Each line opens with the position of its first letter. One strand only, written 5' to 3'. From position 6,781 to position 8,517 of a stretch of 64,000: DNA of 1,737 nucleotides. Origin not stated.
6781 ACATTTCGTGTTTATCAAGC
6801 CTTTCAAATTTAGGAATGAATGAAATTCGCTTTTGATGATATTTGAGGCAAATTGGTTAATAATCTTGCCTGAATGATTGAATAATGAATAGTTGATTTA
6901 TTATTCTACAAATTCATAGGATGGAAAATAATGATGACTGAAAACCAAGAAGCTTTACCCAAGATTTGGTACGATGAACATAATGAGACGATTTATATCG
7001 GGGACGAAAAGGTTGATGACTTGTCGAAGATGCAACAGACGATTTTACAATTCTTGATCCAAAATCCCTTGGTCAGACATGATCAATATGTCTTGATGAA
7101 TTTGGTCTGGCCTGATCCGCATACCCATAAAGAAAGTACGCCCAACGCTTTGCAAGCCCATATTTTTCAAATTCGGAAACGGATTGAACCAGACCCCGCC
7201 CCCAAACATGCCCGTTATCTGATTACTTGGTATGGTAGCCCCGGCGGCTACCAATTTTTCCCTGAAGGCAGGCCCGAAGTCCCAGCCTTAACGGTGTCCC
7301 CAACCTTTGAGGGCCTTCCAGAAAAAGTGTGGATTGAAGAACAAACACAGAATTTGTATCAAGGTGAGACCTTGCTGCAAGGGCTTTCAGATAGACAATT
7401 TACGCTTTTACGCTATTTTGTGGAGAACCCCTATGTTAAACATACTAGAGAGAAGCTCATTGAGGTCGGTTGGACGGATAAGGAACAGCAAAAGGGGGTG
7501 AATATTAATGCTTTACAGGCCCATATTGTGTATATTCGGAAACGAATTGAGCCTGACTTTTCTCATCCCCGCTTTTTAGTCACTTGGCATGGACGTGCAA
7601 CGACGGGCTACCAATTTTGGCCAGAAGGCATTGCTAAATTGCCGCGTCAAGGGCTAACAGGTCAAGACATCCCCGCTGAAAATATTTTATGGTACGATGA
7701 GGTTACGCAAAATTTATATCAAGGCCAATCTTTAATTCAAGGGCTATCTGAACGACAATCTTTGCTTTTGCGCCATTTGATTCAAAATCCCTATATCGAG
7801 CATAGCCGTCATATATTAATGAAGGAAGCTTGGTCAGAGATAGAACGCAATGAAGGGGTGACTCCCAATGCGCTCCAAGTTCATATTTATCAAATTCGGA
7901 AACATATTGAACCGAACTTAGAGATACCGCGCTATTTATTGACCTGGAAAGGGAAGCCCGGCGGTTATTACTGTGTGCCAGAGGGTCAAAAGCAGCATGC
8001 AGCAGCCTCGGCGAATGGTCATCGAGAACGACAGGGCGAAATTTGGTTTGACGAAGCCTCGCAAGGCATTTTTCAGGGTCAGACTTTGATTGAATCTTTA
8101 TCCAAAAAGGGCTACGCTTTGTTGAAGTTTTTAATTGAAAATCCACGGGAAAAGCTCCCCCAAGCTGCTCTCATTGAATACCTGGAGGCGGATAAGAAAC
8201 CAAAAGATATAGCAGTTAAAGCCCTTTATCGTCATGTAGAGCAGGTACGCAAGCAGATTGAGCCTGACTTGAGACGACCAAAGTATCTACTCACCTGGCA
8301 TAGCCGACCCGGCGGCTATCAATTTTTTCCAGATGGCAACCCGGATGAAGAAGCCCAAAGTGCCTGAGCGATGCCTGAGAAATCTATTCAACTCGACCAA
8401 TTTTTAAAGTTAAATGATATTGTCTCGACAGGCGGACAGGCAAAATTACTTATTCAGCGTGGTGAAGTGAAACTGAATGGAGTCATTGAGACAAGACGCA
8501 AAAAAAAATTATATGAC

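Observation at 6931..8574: Receiver-less protein made of four tandem OmpR/PhoB winged-helix DNA-binding domains, co-transcribed with an S4 RNA-binding protein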

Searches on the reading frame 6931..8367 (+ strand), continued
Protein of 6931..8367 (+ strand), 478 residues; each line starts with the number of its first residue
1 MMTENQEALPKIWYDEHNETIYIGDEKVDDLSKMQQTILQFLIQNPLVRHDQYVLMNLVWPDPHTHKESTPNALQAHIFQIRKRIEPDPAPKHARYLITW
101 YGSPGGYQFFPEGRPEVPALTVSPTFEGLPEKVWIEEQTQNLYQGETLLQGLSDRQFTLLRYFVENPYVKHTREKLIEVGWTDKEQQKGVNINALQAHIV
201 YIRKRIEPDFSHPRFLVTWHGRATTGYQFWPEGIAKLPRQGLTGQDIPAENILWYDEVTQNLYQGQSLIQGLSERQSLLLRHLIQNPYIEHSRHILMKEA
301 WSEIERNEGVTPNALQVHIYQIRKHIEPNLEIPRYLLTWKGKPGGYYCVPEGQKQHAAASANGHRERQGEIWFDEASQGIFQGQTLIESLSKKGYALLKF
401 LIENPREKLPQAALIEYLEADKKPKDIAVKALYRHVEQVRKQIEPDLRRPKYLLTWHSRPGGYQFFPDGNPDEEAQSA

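Call 52: search_protein_families(library=pfam, proteins=[P0002, P0003, P0005], max_evalue=0.001)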
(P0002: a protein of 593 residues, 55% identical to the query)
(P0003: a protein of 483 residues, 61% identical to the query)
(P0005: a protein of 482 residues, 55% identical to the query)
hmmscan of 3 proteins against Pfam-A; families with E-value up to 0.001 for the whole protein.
P0002 (593 aa): 1 family
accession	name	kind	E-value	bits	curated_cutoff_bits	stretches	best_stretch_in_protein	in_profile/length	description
PF00486.34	Trans_reg_C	-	1.1e-50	170.1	26.2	5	30-106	6-76/77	Transcriptional regulatory protein, C terminal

P0003 (483 aa): 2 families
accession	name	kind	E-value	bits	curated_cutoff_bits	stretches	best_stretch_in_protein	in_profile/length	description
PF00486.34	Trans_reg_C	-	6.8e-42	141.9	26.2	4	268-343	6-76/77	Transcriptional regulatory protein, C terminal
PF14659.12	Phage_int_SAM_3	-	0.00032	21.3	22.6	0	297-328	9-39/58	Phage integrase, N-terminal SAM-like domain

P0005 (482 aa): 2 families
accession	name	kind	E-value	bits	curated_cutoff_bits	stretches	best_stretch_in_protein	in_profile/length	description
PF00486.34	Trans_reg_C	-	1.2e-11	44.9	26.2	1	398-474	5-76/77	Transcriptional regulatory protein, C terminal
PF20703.3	nSTAND1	-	2.1e-06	28.1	27.1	1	124-303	99-282/379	Novel STAND NTPase 1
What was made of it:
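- On Anaerolineae nSTAND1 NTPase-wHTH family: P0005 has nSTAND1 plus Trans_reg_C (call 52).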

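Call 64: find_related_loci(query=window:6931-8367:+, collection=metagenome_contigs, flank=6000)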
Query window:6931-8367:+ (478 aa) in metagenome_contigs; peptide patterns used: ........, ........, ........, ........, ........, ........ (x = any residue, [..] = any of these).
42 stretches matched a pattern, but none encodes a relative of the query by tblastn (E <= 1e-3).
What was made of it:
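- Tried and rejected: It found none (call 64).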

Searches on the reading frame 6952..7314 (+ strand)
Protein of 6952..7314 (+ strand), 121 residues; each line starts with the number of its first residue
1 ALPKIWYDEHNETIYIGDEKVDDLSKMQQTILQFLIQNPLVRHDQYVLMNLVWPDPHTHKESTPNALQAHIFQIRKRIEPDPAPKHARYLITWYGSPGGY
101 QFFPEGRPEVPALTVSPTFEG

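Call 7: search_protein_families(library=pfam, proteins=[window:6952-7314:+], max_evalue=0.1)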
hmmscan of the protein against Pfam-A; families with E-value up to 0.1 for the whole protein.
seq(121 aa): 1 family
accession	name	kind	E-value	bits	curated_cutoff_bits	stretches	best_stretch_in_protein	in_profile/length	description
PF00486.34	Trans_reg_C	-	1.9e-07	31.5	26.2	1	23-96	5-73/77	Transcriptional regulatory protein, C terminal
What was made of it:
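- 6952..7314 (+): Repeat 1 (aa 8-128); recognition helix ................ Trans_reg_C 31.5 bits alone (call 7).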

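Call 38: search_protein_representatives(alignment_id=A3)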
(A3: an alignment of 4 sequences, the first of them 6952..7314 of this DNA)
Query: 4 sequences, 119 profile positions. Proteins with E-value up to 0.001 (for the whole library): 2072; up to 1e-10: 150; up to 1e-30: 10. The best 150 are listed.
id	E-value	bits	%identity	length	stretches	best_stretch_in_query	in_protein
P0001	3.5e-228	759.4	-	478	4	2-119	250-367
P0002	8.0e-208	693.7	-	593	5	4-110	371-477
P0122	7.2e-40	151.8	-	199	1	2-107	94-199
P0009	2.3e-39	150.2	-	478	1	2-107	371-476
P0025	1.8e-38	147.3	-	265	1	3-107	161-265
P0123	3.7e-37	143.1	-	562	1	3-107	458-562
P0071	3.0e-36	140.2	-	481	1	3-106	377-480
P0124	5.6e-36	139.3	-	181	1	2-105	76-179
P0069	9.0e-35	135.4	-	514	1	2-107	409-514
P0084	1.8e-33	131.2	-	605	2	4-107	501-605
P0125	2.7e-28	114.5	-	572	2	5-107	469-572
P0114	3.4e-28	114.2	-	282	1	3-106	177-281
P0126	1.8e-27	111.9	-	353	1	4-107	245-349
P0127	5.3e-27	110.3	-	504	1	3-108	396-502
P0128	6.0e-27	110.2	-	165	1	3-110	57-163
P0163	2.2e-21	92.2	-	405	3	20-106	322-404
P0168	5.8e-21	90.8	-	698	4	10-97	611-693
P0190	4.3e-18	81.6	-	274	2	3-115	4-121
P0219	7.6e-15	71.1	-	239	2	2-104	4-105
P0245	3.8e-12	62.4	-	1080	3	23-103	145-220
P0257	5.6e-11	58.6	-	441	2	23-106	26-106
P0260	6.6e-11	58.4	-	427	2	22-107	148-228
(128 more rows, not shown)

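Call 52: search_protein_families(library=pfam, proteins=[P0168, P0163, P0245, P0190, P0219, P0257, P0260], max_evalue=0.001)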
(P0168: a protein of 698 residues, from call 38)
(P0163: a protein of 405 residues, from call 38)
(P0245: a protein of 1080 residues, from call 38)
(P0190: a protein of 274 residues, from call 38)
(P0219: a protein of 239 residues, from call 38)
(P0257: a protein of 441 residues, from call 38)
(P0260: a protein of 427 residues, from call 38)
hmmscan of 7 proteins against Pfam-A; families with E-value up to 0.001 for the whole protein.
P0168 (698 aa): 1 family
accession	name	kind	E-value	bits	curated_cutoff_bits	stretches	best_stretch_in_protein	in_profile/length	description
PF00486.34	Trans_reg_C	-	2.2e-60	201.1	26.2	4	620-696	2-77/77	Transcriptional regulatory protein, C terminal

P0163 (405 aa): 1 family
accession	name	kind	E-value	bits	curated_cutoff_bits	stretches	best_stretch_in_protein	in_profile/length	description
PF00486.34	Trans_reg_C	-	1.1e-41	141.2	26.2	3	323-398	3-77/77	Transcriptional regulatory protein, C terminal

P0245 (1080 aa): 13 families
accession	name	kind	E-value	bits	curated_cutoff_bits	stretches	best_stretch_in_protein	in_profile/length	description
PF00486.34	Trans_reg_C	-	5.4e-58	193.4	26.2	3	30-102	5-77/77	Transcriptional regulatory protein, C terminal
PF13424.12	TPR_12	-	3.3e-13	50.1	30.1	2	754-821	8-77/77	Tetratricopeptide repeat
PF13401.12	AAA_22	-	1e-07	32.8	27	1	358-481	4-129/130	AAA domain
PF13181.12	TPR_8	-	5.4e-06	26.6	25.7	0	790-821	2-33/34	Tetratricopeptide repeat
PF13191.12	AAA_16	-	1.1e-05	26.4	32.6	1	342-470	2-166/167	AAA ATPase domain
PF17874.7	TPR_MalT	-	1.6e-05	24.8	45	1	756-977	8-230/336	MalT-like TPR region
PF05729.18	NACHT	-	2e-05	24.9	26.7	1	362-477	3-133/167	NACHT domain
PF07719.23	TPR_2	-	2.8e-05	24.3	27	0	790-820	2-32/34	Tetratricopeptide repeat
PF12802.13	MarR_2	-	4.5e-05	24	27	0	146-187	3-42/61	MarR family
PF00515.34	TPR_1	-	4.8e-05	23.4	27.8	0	790-819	2-31/34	Tetratricopeptide repeat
PF00931.28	NB-ARC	-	6.9e-05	22.7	23.5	1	356-473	13-136/248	NB-ARC domain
PF13481.12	AAA_25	-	0.00036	20.7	27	0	355-387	29-61/195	AAA domain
PF25199.1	nSTAND_NTPase5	-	0.00086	19.6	34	0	357-404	39-85/145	Novel STAND NTPase 5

P0190 (274 aa): 1 family
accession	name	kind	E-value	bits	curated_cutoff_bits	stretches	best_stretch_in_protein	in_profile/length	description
PF00486.34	Trans_reg_C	-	4.4e-25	88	26.2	2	188-259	2-77/77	Transcriptional regulatory protein, C terminal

P0219 (239 aa): 1 family
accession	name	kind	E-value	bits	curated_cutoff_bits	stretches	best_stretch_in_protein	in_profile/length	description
PF00486.34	Trans_reg_C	-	1.1e-22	80.3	26.2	2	24-101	4-77/77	Transcriptional regulatory protein, C terminal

P0257 (441 aa): 2 families
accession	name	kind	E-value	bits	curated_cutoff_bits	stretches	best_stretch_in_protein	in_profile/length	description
PF00486.34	Trans_reg_C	-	2e-36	124.4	26.2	2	24-98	3-77/77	Transcriptional regulatory protein, C terminal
PF13191.12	AAA_16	-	9.7e-06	26.6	32.6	1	383-430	1-52/167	AAA ATPase domain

P0260 (427 aa): 2 families
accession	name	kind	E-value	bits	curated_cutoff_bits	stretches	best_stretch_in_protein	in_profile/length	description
PF00486.34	Trans_reg_C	-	2.2e-45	153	26.2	2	28-102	3-77/77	Transcriptional regulatory protein, C terminal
PF00211.25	Guanylate_cyc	-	2.5e-22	79.8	21.9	1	227-405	4-176/183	Adenylate and Guanylate cyclase catalytic domain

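Call 59: list_cluster_members(proteins=[P0168, P0163, P0190, P0219, P0245, P0260, P0257, P0003])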
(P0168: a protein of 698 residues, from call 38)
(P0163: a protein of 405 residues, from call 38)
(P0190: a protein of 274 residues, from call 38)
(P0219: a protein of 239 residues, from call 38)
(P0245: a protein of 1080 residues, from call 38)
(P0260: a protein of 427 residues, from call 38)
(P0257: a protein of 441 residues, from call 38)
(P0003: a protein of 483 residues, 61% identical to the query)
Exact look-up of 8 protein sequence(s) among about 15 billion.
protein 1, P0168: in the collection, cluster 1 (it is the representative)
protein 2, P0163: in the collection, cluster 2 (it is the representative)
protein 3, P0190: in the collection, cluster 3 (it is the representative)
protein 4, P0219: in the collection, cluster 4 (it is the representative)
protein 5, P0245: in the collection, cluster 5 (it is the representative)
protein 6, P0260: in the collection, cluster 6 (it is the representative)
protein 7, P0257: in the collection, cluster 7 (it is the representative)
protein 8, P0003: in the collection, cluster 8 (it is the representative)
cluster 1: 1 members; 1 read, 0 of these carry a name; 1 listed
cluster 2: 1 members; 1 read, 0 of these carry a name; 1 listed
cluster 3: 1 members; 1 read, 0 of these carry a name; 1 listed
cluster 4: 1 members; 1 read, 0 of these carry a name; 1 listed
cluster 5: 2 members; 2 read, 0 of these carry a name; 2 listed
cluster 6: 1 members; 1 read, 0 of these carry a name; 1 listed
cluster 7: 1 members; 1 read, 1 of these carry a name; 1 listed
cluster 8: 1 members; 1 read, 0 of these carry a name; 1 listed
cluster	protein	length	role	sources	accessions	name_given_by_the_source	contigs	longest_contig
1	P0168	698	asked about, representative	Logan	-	-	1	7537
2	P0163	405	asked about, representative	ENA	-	-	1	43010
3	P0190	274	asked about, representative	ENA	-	-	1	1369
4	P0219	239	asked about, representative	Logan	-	-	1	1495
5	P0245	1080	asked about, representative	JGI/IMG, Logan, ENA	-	-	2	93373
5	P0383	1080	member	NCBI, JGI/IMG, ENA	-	-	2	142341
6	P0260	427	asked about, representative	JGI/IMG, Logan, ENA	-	-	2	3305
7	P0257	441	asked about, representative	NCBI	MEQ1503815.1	MAG: winged helix-turn-helix domain-containing protein, partial [Myxococcota bacterium]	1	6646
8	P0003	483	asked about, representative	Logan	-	-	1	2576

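Call 61: find_encoding_contigs(protein=P0163, flank=5000, max_places=2)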
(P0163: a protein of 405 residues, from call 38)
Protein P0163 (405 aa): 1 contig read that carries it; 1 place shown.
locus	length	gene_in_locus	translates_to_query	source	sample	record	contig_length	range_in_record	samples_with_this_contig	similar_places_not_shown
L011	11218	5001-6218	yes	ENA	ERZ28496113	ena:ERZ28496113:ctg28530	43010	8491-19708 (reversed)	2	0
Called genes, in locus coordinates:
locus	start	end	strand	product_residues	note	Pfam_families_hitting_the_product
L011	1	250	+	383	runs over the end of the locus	PF01075:Glyco_transf_9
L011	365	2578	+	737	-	PF05226:CHASE2, PF00990:GGDEF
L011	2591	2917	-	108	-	-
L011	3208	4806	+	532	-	-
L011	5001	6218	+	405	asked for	PF00486:Trans_reg_C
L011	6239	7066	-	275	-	PF01656:CbiA, PF13500:AAA_26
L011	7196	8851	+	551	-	-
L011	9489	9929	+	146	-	PF01220:DHquinase_II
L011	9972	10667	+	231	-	PF02632:BioY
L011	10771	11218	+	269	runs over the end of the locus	-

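Call 62: find_encoding_contigs(protein=P0168, flank=5000, max_places=2)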
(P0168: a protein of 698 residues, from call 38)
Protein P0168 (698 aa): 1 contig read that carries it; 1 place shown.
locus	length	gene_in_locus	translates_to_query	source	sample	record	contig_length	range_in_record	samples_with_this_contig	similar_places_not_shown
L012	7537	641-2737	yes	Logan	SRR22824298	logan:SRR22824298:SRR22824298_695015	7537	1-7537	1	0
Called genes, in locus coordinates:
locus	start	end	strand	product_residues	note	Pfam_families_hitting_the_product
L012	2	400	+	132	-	?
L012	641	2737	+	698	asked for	PF00486:Trans_reg_C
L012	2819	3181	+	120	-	-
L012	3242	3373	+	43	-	-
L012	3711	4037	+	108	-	PF07900:DUF1670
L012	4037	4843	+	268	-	PF07900:DUF1670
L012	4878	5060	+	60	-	-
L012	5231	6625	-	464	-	PF03781:FGE-sulfatase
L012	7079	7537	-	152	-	?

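Call 68: search_solved_structures(query=A3, max_evalue=0.001, show_alignments=2)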
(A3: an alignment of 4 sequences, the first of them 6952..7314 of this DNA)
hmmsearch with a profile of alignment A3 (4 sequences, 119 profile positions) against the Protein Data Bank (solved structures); distinct sequences matched with E-value up to 0.001: 12.
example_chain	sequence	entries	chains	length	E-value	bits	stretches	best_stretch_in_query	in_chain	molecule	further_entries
6zwt_A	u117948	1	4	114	1.5e-08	37.9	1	19-109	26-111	Two-component response regulator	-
6lxl_A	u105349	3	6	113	3.4e-08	36.7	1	24-109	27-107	Transcriptional regulatory protein OmpR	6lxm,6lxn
2jpb_A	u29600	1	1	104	1.1e-07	35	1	24-106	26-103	Transcriptional regulatory protein ompR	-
1opc_A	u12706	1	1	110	1.3e-07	34.8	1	24-106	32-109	OMPR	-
1odd_A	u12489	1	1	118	1.7e-07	34.5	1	24-106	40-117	TRANSCRIPTIONAL REGULATORY PROTEIN OMPR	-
1p2f_A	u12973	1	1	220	5.4e-07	32.8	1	23-98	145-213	Response Regulator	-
1kgs_A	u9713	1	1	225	6.2e-06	29.4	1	5-84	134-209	DNA BINDING RESPONSE REGULATOR D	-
3t72_A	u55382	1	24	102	9.7e-05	25.6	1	11-100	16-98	Phosphate regulon transcriptional regulatory protein phoB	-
1qqi_A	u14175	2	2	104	0.0001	25.5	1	10-100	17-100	PHOSPHATE REGULON TRANSCRIPTIONAL REGULATORY PROTEIN PHOB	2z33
1gxp_A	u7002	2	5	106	0.00011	25.4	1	10-100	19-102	PHOSPHATE REGULON TRANSCRIPTIONAL REGULATORY PROTEIN | PHOSPHATE REGULON TRANSCRIPTIONAL REGULATORY PROTEIN PHOB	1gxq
9dvt_R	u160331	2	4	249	0.00013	25.2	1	24-94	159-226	DNA-binding dual master transcriptional regulator RpaA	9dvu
2oqr_A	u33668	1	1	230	0.00014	25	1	26-93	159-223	Sensory transduction protein regX3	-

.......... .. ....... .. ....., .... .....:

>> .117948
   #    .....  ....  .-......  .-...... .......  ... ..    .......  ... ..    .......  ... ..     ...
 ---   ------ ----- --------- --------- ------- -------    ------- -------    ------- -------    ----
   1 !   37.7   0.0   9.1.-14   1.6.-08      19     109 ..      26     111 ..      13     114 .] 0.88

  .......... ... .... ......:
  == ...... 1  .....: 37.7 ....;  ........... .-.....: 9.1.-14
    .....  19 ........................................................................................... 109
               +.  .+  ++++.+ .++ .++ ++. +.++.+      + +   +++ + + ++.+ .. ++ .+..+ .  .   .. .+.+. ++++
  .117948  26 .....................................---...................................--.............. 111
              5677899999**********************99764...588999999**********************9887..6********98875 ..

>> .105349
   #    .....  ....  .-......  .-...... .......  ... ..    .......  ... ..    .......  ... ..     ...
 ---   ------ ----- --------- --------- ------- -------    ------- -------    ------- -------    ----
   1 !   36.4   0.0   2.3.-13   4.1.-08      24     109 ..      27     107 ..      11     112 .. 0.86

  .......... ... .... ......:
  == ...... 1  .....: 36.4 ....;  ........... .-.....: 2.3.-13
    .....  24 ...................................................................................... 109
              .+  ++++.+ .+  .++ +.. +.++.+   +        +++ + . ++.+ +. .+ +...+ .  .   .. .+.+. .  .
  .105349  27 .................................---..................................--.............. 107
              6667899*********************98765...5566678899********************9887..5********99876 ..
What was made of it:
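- The repeat profile hits OmpR DNA-binding domains in the PDB at E = 1.5e-8 (call 68).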

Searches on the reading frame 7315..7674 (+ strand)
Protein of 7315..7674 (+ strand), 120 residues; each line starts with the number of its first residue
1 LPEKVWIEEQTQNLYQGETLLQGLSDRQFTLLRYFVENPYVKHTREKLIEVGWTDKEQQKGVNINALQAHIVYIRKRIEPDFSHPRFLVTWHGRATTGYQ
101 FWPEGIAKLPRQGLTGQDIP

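Call 7: search_protein_families(library=pfam, proteins=[window:7315-7674:+], max_evalue=0.1)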
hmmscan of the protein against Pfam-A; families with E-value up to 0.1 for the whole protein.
seq(120 aa): 1 family
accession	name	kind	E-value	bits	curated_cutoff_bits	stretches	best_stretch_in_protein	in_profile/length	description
PF00486.34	Trans_reg_C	-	4e-10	40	26.2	1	24-94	6-73/77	Transcriptional regulatory protein, C terminal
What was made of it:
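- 7315..7674 (+): Repeat 2 (aa 129-248); recognition helix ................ Trans_reg_C 40.0 bits alone (call 7).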

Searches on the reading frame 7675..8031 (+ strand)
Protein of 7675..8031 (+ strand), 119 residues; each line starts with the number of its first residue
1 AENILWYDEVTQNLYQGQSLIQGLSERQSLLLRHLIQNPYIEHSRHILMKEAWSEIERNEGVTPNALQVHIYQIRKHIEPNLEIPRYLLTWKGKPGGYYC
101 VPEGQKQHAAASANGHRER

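Call 7: search_protein_families(library=pfam, proteins=[window:7675-8031:+], max_evalue=0.1)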
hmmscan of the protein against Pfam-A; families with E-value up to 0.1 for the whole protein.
seq(119 aa): 1 family
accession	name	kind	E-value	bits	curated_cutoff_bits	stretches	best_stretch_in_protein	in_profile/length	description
PF00486.34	Trans_reg_C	-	3.1e-09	37.2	26.2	1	24-94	6-73/77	Transcriptional regulatory protein, C terminal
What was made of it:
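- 7675..8031 (+): Repeat 3 (aa 249-367); recognition helix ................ Trans_reg_C 37.2 bits alone (call 7).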

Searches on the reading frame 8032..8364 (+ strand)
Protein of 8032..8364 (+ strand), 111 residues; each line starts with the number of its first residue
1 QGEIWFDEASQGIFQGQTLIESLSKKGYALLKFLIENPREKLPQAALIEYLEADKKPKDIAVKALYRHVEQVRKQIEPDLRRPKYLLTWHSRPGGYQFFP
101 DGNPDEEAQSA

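Call 7: search_protein_families(library=pfam, proteins=[window:8032-8364:+], max_evalue=0.1)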
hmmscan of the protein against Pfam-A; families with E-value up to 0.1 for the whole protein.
seq(111 aa): 1 family
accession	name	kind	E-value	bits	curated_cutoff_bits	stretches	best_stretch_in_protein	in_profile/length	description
PF00486.34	Trans_reg_C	-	1.1e-08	35.4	26.2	1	22-97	5-76/77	Transcriptional regulatory protein, C terminal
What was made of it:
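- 8032..8364 (+): Repeat 4 (aa 368-478); divergent recognition helix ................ Trans_reg_C 35.4 bits alone (call 7).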
